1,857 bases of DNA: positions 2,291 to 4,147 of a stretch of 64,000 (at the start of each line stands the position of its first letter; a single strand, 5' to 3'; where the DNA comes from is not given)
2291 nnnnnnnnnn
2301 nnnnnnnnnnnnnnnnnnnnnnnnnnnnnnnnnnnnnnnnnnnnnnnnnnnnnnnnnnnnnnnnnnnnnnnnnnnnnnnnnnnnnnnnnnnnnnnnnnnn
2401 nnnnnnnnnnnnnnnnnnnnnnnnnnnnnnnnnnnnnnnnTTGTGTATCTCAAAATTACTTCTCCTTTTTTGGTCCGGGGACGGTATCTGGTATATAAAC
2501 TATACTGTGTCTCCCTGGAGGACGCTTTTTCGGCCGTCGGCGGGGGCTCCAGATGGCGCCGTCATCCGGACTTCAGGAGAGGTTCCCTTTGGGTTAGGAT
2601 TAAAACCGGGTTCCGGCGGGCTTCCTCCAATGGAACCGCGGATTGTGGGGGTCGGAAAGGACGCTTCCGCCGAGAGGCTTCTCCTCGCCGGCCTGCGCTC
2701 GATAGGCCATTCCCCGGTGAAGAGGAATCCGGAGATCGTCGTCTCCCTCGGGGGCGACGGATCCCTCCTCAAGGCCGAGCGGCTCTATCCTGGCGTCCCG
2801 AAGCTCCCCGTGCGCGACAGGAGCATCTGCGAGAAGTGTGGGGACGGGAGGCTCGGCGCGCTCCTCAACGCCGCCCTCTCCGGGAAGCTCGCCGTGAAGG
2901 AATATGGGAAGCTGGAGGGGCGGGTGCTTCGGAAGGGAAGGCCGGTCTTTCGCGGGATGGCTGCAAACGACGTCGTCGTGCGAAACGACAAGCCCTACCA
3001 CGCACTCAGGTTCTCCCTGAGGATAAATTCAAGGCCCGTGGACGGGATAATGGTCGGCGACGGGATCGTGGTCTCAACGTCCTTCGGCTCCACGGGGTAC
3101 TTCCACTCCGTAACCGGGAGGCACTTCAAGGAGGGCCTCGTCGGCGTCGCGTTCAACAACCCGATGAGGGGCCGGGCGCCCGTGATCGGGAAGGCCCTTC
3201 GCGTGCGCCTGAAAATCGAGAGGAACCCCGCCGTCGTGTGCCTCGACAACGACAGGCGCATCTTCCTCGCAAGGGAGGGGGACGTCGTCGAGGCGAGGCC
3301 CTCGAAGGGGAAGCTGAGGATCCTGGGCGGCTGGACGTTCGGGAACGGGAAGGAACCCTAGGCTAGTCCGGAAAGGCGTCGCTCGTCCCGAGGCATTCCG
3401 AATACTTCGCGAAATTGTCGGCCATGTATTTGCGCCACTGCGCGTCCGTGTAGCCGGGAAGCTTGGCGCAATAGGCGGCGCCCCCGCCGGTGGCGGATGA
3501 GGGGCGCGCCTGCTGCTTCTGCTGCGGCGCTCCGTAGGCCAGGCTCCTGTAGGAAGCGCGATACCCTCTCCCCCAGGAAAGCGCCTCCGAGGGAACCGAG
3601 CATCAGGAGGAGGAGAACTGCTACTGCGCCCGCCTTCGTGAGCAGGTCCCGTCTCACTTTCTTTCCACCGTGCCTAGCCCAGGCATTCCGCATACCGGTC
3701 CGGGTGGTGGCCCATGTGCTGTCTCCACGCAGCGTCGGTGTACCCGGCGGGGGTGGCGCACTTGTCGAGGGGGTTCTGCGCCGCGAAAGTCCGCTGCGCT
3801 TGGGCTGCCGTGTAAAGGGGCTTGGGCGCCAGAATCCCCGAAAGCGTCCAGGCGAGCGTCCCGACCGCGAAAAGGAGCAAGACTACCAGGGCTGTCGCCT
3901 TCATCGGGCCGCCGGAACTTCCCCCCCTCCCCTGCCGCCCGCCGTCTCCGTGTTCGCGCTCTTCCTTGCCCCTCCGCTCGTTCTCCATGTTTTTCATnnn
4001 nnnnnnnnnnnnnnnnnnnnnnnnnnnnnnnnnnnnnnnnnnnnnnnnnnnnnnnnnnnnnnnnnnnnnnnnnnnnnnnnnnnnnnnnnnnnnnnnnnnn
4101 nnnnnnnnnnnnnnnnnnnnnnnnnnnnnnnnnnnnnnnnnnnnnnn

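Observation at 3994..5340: Three-gene metal module: TRASH-domain protein, His-tailed small membrane protein, 6-TM membrane protein; possible broken N-terminal regulator fusion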

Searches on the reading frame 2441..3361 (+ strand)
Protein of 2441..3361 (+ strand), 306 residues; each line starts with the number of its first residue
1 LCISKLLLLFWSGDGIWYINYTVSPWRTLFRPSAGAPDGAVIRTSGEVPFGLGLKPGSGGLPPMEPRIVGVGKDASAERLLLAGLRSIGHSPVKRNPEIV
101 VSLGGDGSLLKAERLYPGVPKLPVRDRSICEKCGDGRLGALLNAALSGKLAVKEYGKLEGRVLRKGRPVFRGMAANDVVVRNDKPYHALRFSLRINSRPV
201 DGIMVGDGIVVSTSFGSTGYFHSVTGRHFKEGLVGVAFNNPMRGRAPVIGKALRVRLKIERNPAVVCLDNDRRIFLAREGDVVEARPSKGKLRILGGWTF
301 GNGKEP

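Call 19: search_protein_families(library=pfam, proteins=[window:2441-3361:+], max_evalue=0.001)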
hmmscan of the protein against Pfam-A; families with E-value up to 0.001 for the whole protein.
window:2441-3361:+ (306 aa): 1 family
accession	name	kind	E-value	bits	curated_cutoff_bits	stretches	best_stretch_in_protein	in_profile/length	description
PF20143.4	NAD_kinase_C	-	1.2e-05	25.4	23.7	1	176-292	2-121/126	ATP-NAD kinase C-terminal domain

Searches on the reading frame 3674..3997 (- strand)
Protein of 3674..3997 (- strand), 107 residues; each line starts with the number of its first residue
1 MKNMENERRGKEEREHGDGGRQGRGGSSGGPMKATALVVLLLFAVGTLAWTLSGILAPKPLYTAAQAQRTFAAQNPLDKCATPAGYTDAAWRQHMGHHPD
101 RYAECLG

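Call 4: search_protein_families(library=pfam, proteins=[window:3674-3997:-], max_evalue=1)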
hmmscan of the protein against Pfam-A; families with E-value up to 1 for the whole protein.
window:3674-3997:- (107 aa): 0 families

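Call 5: search_protein_families(library=ncbifam, proteins=[window:3674-3997:-], max_evalue=1)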
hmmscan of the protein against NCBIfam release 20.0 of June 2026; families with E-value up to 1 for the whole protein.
window:3674-3997:- (107 aa): 1 family
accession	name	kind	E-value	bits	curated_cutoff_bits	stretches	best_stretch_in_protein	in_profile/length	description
NF033736.2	blaAFM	exception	0.0075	15.4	590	1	40-84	129-173/267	AFM family subclass B1 metallo-beta-lactamase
